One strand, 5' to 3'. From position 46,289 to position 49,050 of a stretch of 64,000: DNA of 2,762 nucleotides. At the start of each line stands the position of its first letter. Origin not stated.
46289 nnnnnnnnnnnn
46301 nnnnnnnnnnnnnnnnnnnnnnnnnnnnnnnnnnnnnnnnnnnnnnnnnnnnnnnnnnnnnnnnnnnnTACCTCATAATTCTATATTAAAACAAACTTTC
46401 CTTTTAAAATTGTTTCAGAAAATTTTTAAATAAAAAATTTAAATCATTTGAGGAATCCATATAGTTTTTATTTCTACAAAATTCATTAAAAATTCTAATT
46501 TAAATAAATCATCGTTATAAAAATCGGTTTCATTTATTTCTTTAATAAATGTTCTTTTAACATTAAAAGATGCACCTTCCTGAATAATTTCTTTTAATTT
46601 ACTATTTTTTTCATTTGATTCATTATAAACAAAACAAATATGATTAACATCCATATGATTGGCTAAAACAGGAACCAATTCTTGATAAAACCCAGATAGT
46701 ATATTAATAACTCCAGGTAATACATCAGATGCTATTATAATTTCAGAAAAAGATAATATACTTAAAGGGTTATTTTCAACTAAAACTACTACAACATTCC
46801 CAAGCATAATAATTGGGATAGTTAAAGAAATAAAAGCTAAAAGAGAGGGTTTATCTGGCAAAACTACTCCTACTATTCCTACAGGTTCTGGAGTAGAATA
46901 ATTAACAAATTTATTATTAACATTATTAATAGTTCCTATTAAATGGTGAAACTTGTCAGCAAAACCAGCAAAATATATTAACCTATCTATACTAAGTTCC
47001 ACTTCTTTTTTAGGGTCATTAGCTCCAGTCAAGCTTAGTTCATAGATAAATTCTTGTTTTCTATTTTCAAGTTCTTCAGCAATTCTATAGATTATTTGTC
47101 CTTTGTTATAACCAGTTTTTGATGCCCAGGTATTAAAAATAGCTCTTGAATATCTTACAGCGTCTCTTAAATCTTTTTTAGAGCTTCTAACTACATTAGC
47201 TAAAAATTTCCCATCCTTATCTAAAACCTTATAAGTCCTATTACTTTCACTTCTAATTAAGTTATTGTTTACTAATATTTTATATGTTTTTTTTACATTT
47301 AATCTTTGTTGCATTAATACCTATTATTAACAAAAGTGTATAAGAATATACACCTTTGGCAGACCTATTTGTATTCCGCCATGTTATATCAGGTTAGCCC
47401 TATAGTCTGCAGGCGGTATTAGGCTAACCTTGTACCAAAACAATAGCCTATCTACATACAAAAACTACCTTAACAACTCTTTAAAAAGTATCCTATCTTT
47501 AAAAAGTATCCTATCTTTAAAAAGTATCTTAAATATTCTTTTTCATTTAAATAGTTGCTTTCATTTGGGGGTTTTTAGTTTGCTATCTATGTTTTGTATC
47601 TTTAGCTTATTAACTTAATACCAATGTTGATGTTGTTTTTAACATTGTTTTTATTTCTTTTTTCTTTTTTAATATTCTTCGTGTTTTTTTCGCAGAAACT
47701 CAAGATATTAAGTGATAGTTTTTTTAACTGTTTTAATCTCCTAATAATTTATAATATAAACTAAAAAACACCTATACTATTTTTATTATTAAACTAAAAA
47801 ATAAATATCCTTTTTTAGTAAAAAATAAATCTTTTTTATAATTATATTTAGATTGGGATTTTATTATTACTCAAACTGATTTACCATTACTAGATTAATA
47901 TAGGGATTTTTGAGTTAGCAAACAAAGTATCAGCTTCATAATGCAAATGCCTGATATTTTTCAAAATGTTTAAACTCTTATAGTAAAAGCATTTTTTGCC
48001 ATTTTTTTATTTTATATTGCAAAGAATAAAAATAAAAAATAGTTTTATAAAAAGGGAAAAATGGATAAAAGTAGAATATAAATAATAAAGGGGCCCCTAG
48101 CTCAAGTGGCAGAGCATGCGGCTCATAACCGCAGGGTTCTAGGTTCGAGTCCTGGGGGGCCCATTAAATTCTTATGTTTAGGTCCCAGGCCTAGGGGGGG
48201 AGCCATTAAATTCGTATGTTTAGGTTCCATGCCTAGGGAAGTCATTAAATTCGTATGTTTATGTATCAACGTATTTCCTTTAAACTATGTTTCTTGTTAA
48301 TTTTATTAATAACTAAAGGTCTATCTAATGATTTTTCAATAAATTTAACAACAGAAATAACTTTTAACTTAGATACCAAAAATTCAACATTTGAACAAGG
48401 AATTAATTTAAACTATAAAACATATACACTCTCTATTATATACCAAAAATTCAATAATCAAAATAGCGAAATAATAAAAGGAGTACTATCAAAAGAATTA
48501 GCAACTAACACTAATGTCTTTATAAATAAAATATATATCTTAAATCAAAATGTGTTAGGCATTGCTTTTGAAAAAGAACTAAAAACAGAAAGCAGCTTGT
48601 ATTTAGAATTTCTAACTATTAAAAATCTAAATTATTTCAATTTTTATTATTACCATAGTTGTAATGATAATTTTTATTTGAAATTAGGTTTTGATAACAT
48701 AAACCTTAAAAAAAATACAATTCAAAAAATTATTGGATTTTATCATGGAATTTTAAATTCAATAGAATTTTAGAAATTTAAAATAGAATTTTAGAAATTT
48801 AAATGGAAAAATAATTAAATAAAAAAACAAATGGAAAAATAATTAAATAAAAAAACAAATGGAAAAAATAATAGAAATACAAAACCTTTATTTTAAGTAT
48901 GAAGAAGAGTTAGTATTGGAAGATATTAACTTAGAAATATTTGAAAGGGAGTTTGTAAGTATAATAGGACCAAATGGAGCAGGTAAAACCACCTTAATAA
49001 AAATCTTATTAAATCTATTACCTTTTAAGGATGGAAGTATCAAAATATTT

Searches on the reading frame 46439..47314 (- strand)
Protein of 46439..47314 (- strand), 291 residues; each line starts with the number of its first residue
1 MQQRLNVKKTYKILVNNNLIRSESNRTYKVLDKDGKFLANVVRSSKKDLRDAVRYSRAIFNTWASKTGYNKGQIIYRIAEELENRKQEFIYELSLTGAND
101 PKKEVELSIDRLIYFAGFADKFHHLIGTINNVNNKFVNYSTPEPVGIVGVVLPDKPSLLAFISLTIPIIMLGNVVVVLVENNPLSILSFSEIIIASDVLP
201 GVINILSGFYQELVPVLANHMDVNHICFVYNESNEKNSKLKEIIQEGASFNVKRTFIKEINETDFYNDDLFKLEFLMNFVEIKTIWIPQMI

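Call 7: search_protein_families(library=pfam, proteins=[window:46439-47314:-])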
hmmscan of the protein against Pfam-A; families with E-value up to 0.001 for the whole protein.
window:46439-47314:- (291 aa): 1 family
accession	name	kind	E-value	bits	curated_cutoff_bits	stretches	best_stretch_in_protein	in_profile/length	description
PF00171.27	Aldedh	-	3.3e-25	89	23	1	23-229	5-212/461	Aldehyde dehydrogenase family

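Call 34: find_encoding_contigs(protein=window:46439-47314:-, flank=4000, max_places=10)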
Protein window:46439-47314:- (291 aa): 22 contigs read that carry it; 5 places shown.
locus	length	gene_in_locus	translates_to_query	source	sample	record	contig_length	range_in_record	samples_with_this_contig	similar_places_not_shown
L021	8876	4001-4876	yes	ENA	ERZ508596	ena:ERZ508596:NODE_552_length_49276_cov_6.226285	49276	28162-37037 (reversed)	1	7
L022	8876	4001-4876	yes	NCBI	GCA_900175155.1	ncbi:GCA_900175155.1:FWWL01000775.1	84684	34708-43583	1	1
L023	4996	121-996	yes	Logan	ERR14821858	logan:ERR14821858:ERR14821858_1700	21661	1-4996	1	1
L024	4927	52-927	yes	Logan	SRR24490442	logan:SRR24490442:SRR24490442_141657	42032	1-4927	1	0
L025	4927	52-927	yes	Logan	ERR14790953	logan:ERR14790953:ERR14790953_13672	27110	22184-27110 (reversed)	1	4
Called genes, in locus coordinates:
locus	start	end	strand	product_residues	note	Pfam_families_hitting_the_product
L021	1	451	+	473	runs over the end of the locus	PF13660:DUF4147, PF05161:MOFRL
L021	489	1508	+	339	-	PF01370:Epimerase, PF04321:RmlD_sub_bind, PF16363:GDP_Man_Dehyd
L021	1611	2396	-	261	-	PF02463:SMC_N, PF00005:ABC_tran, PF13401:AAA_22 (weak), PF13304:AAA_21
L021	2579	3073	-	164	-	-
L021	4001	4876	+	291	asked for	PF00171:Aldedh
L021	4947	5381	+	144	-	PF22817:ApeP-like, PF07977:FabA, PF22818:ApeI-like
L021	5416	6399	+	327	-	PF01408:GFO_IDH_MocA, PF03446:NAD_binding_2 (weak), PF02894:GFO_IDH_MocA_C, PF22725:GFO_IDH_MocA_C3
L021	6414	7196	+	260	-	PF21711:DCTN5 (faint), PF25084:LbH_EIF2B (faint), PF25087:GMPPB_C (faint), PF00132:Hexapep, PF13720:Acetyltransf_11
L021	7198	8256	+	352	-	PF01488:Shikimate_DH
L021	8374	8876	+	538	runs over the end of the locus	PF00171:Aldedh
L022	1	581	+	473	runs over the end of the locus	PF13660:DUF4147, PF05161:MOFRL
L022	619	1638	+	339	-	PF01370:Epimerase, PF04321:RmlD_sub_bind, PF16363:GDP_Man_Dehyd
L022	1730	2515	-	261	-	PF02463:SMC_N, PF00005:ABC_tran, PF13401:AAA_22 (weak), PF13304:AAA_21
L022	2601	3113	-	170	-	-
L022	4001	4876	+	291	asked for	PF00171:Aldedh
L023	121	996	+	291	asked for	PF00171:Aldedh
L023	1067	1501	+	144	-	PF22817:ApeP-like, PF07977:FabA, PF22818:ApeI-like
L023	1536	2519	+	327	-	PF01408:GFO_IDH_MocA, PF03446:NAD_binding_2 (weak), PF03807:F420_oxidored (faint), PF02894:GFO_IDH_MocA_C, PF22725:GFO_IDH_MocA_C3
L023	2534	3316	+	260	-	PF21711:DCTN5 (faint), PF25084:LbH_EIF2B (faint), PF25087:GMPPB_C (faint), PF00132:Hexapep, PF13720:Acetyltransf_11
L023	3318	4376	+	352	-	PF01488:Shikimate_DH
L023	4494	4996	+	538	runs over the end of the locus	PF00171:Aldedh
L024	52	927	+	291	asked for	PF00171:Aldedh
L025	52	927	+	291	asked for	PF00171:Aldedh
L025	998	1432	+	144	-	PF22817:ApeP-like, PF07977:FabA, PF22818:ApeI-like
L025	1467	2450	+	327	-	PF01408:GFO_IDH_MocA, PF03446:NAD_binding_2 (weak), PF02894:GFO_IDH_MocA_C, PF22725:GFO_IDH_MocA_C3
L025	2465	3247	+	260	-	PF21711:DCTN5 (faint), PF25084:LbH_EIF2B (faint), PF25087:GMPPB_C (faint), PF00132:Hexapep, PF13720:Acetyltransf_11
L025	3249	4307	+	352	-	PF01488:Shikimate_DH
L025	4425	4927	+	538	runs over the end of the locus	PF00171:Aldedh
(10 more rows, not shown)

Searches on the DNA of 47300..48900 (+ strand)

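Call 25: search_dna_similar(query=window:47315-48300:+, collection=phages, mode=distant, max_rows=10)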
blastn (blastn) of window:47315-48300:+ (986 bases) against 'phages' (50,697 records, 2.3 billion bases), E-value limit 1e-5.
Records with a match: 163; places in all: 163; records where one place covers at least 80% of the query: 0.
Best place of each record, by identity: 80-90% 92; 60-80% 71.
By first word of the organism name: Mycobacterium 76; Campylobacter 34; Enterobacter 19; Thermus 5; Acinetobacter 5; Bacteriophage 3; Klebsiella 2; Salmonella 2; Streptomyces 2; Bacillus 2; and 10 more.
By host as written in the record: Mycobacterium smegmatis mc2 155 49; Mycobacterium smegmatis mc#155 16; Campylobacter jejuni NCTC12662 13; - 11; Campylobacter jejuni 10; Enterobacter cloacae 5; Mycobacterium tuberculosis; Mycobacterium smegmatis 5; Enterobacter cloacae ATCC 13047 4; and 34 more.
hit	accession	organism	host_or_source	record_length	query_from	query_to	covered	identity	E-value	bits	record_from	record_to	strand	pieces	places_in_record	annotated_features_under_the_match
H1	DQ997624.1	Thermus phage phiYS40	-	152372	766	864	10%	74.5%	1e-6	62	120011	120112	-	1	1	tRNA-Met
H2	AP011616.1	Thermus phage phiYS40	Thermus thermophilus HB8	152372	766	864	10%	74.5%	1e-6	62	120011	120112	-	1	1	tRNA-Met | tRNA-Arg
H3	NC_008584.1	Thermus phage phiYS40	-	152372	766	864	10%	74.5%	1e-6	62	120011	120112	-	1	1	tRNA-Met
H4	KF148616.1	Campylobacter phage CP8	Campylobacter jejuni subsp. jejuni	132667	750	839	9%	78.5%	7e-9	69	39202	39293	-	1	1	tRNA-Met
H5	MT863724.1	Campylobacter phage F365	Campylobacter jejuni NCTC12662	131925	750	839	9%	78.5%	7e-9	69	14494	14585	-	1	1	tRNA-Met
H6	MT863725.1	Campylobacter phage F367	Campylobacter jejuni NCTC12662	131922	750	839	9%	78.5%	7e-9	69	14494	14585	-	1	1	tRNA-Met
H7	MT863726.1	Campylobacter phage F368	Campylobacter jejuni NCTC12662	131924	750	839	9%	78.5%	7e-9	69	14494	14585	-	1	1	tRNA-Met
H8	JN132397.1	Campylobacter phage CPX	Campylobacter jejuni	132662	750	839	9%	78.5%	7e-9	69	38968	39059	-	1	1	tRNA-Met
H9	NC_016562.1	Campylobacter phage CPX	Campylobacter jejuni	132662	750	839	9%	78.5%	7e-9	69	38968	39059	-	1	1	tRNA-Met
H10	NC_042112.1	Campylobacter phage CP81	Campylobacter jejuni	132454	750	839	9%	78.5%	7e-9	69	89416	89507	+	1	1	tRNA-0: transfer RNA-0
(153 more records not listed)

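Call 47: search_rna_families(source=window, start=47300, end=48900, threshold=evalue, max_evalue=1)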
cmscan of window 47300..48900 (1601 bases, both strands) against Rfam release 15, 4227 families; matches with E-value up to 1: 1.
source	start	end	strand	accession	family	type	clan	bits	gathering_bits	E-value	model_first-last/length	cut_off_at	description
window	48091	48163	+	RF00005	tRNA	Gene; tRNA;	CL00001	61.6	29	1.6e-12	1-71/71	no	tRNA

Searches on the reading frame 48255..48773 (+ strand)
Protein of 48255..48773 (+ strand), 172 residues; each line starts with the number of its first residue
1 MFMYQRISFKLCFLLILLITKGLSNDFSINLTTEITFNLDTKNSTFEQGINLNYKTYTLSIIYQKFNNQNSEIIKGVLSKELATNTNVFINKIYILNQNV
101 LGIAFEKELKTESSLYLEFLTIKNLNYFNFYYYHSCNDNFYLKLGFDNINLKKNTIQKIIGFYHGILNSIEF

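Call 7: search_protein_families(library=pfam, proteins=[window:48255-48773:+])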
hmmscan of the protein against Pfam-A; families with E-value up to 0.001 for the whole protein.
window:48255-48773:+ (172 aa): 0 families
